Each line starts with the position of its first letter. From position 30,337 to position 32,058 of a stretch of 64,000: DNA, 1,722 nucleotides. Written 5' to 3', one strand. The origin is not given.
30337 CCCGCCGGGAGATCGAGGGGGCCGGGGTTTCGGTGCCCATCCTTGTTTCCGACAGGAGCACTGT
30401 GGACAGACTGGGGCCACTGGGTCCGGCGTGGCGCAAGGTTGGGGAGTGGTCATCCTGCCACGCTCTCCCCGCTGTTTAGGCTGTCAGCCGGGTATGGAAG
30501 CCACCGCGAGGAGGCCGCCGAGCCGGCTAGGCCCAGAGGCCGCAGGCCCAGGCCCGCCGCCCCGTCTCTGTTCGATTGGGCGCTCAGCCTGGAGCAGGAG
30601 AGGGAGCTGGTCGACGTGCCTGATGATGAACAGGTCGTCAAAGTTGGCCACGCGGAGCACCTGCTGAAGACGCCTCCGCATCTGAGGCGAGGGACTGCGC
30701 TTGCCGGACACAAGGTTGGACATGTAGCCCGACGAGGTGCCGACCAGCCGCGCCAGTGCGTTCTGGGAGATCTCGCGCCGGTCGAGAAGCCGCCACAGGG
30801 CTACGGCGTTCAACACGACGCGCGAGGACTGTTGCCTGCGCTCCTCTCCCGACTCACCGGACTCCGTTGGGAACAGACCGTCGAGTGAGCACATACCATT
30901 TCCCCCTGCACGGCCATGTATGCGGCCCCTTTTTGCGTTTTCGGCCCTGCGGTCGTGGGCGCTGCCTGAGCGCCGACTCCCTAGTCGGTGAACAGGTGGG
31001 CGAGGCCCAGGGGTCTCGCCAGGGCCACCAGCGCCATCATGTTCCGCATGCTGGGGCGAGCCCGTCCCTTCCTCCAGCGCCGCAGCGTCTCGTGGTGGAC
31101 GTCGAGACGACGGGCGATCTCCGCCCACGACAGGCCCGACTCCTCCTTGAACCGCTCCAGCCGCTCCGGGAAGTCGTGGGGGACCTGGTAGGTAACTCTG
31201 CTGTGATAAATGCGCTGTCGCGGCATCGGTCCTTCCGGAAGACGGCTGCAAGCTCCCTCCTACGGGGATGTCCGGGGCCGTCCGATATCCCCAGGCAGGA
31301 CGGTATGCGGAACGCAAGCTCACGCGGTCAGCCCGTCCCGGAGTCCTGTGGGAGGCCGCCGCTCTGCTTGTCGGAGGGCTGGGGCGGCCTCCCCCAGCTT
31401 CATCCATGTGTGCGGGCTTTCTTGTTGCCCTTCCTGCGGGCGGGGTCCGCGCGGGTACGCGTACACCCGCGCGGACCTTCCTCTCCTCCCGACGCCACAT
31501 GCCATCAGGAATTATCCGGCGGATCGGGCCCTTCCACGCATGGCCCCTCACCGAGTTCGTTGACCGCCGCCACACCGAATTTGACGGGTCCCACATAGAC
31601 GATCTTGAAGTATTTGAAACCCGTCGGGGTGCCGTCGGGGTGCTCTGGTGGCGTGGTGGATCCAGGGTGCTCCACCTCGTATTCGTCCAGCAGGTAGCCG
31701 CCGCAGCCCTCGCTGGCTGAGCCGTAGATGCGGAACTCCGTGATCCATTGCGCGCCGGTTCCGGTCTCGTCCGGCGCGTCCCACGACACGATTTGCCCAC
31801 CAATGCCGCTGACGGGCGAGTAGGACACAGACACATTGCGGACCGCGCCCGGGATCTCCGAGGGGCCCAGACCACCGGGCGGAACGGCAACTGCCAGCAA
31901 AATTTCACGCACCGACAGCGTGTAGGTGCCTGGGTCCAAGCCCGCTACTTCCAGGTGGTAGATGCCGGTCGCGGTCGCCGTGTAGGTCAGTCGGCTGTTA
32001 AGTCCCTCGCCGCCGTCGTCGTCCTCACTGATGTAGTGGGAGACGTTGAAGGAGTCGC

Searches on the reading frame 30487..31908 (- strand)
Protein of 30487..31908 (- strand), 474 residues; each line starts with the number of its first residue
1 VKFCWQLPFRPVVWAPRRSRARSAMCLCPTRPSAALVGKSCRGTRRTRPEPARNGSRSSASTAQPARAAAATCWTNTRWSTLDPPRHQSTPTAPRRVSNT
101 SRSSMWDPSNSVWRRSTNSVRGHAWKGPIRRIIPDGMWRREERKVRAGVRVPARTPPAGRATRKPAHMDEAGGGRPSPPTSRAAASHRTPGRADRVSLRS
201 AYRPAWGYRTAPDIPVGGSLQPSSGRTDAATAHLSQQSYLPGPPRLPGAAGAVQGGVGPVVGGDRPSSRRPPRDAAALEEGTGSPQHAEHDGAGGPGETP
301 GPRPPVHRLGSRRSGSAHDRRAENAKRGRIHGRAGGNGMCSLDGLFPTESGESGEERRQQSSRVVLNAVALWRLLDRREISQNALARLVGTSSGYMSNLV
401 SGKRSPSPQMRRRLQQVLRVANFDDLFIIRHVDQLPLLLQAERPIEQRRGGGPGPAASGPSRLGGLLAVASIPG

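Call 10: search_protein_families(library=pfam, proteins=[window:30487-31908:-], max_evalue=0.001)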
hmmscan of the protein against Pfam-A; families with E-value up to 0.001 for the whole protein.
window:30487-31908:- (474 aa): 2 families
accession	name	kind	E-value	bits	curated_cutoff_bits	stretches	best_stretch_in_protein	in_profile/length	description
PF13560.12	HTH_31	-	0.00012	22.7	27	1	376-420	11-56/64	Helix-turn-helix domain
PF01381.28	HTH_3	-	0.00038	20.9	23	1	375-420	5-50/55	Helix-turn-helix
